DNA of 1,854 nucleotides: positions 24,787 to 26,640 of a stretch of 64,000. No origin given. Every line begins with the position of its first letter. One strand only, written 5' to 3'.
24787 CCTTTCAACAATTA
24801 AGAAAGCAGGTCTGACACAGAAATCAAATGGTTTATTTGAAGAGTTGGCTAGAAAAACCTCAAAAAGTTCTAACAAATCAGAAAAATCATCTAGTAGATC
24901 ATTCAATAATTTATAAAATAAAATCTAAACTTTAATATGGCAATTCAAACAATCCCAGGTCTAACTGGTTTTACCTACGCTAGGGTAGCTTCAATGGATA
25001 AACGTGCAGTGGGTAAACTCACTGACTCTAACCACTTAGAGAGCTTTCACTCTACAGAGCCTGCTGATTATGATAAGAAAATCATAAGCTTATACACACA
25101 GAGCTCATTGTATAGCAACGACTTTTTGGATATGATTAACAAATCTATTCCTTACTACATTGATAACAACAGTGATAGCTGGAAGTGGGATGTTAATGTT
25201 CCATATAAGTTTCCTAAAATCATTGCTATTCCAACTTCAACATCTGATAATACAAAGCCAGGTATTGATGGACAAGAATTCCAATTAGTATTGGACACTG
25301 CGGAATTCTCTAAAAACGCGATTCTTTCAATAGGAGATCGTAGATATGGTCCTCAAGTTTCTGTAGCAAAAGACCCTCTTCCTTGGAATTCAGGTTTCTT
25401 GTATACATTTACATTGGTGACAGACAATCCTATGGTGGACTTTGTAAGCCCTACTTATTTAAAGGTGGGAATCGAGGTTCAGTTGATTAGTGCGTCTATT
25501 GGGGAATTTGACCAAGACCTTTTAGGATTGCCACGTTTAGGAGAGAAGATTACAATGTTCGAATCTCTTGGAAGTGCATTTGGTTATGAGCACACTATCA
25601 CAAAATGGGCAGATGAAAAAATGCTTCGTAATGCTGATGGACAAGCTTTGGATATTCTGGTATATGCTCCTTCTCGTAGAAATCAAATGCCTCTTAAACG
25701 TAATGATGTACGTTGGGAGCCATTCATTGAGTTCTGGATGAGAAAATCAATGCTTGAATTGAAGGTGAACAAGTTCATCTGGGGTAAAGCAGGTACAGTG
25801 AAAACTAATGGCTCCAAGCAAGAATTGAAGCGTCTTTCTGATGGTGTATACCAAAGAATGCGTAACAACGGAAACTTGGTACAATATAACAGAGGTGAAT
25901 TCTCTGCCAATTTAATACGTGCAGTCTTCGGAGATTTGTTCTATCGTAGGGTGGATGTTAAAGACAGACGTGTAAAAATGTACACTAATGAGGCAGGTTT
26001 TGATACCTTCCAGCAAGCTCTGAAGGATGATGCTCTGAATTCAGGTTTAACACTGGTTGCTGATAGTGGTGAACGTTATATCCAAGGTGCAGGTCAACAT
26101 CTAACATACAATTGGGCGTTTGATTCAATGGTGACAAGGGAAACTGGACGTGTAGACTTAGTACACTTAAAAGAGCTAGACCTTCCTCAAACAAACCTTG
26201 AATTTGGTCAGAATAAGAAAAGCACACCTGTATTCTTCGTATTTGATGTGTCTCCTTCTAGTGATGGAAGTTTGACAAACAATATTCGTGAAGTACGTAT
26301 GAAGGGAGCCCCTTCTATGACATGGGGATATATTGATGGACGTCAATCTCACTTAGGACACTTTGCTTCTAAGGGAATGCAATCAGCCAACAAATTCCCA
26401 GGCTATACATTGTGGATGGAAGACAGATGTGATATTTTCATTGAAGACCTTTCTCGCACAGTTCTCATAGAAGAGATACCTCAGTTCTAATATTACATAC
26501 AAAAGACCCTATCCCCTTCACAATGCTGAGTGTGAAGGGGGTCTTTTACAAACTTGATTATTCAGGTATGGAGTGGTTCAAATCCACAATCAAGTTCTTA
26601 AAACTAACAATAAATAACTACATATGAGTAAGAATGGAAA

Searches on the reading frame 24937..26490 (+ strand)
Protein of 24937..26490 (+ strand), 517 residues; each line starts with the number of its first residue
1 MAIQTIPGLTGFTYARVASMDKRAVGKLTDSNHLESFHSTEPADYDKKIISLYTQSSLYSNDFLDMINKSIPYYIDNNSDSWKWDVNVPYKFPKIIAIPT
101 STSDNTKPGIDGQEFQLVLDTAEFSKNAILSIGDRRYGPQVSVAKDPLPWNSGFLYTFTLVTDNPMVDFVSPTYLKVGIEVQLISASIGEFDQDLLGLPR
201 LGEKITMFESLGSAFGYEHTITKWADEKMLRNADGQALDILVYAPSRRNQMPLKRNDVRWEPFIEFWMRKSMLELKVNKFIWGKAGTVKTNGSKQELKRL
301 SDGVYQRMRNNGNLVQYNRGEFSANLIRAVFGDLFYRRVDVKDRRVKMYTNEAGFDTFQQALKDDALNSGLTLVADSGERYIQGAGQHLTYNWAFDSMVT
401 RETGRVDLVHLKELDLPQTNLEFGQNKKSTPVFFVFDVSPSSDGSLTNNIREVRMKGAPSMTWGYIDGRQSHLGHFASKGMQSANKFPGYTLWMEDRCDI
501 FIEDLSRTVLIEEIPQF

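Call 8: search_protein_families(library=phrogs, proteins=[window:24937-26490:+])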
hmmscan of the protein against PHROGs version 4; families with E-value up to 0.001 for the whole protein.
window:24937-26490:+ (517 aa): 1 family
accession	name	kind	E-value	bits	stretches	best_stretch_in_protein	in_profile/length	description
phrog_11589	-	head and packaging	1.8e-33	116.8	1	28-510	19-489/495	major head protein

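Call 9: search_dna_similar(query=window:24937-26490:+, collection=phages, mode=protein, max_rows=15)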
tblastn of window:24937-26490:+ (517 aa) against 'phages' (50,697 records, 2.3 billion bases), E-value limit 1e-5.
Records with a match: 31; places in all: 31; records where one place covers at least 80% of the query: 30.
Best place of each record, by identity: <60% 31.
By first word of the organism name: Flavobacterium 29; Leptolyngbya 1; Bacteriophage 1.
By host as written in the record: Flavobacterium psychrophilum 950106-1/1 12; Flavobacterium psychrophilum 020612-2/1 3; Flavobacterium psychrophilum strain FPS-D10 3; Flavobacterium psychrophilum FPS-D15 2; Flavobacterium psychrophilum FPS-D10 2; Flavobacterium psychrophilum strain FPS-D15 2; Leptolyngbya boryana 1; Flavobacterium psychrophilum strain FPS-S37 1; and 5 more.
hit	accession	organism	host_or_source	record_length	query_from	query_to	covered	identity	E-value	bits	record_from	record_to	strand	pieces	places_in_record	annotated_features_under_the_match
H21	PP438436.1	Leptolyngbya phage Lbo-JY46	Leptolyngbya boryana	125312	6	517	99%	26.4%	1e-35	148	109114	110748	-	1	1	hypothetical protein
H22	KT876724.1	Flavobacterium phage FpV4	Flavobacterium psychrophilum 950106-1/1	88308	28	508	93%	21.7%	2e-6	57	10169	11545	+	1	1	hypothetical protein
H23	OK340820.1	Flavobacterium phage FpV4-1.1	Flavobacterium psychrophilum 020612-2/1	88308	28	508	93%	21.7%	2e-6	57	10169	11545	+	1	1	record has no annotation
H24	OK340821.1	Flavobacterium phage FpV4-1.2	Flavobacterium psychrophilum 020612-2/1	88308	28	508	93%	21.7%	2e-6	57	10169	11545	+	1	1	record has no annotation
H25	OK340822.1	Flavobacterium phage FpV4-1.3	Flavobacterium psychrophilum 020612-2/1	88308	28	508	93%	21.7%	2e-6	57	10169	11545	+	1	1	record has no annotation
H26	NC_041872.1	Flavobacterium phage FpV4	Flavobacterium psychrophilum 950106-1/1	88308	28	508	93%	21.7%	2e-6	57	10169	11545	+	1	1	major head protein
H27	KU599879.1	Flavobacterium phage Fpv3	Flavobacterium psychrophilum 950106-1/1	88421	28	508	93%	21.7%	2e-6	57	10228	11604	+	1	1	hypothetical protein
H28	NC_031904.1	Flavobacterium phage Fpv3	Flavobacterium psychrophilum 950106-1/1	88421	28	508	93%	21.7%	2e-6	57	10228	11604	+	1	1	major head protein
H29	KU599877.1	Flavobacterium phage Fpv1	Flavobacterium psychrophilum 950106-1/1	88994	28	508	93%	21.7%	2e-6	57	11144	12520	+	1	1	hypothetical protein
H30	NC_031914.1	Flavobacterium phage Fpv1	Flavobacterium psychrophilum 950106-1/1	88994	28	508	93%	21.7%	2e-6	57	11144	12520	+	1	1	major head protein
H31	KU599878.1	Flavobacterium phage Fpv2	Flavobacterium psychrophilum 950106-1/1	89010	28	508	93%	21.7%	2e-6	57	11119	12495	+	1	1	hypothetical protein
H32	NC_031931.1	Flavobacterium phage Fpv2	Flavobacterium psychrophilum 950106-1/1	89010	28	508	93%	21.7%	2e-6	57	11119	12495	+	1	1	major head protein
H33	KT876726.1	Flavobacterium phage FpV21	Flavobacterium psychrophilum 950106-1/1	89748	28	508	93%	21.7%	2e-6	57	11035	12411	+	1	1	hypothetical protein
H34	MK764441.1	Flavobacterium phage FPSV-F12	Flavobacterium psychrophilum 950106-1/1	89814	28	508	93%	21.7%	2e-6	57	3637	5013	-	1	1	hypothetical protein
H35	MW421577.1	Flavobacterium phage FPSV-S30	Flavobacterium psychrophilum strain ...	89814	28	508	93%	21.7%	2e-6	57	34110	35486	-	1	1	record has no annotation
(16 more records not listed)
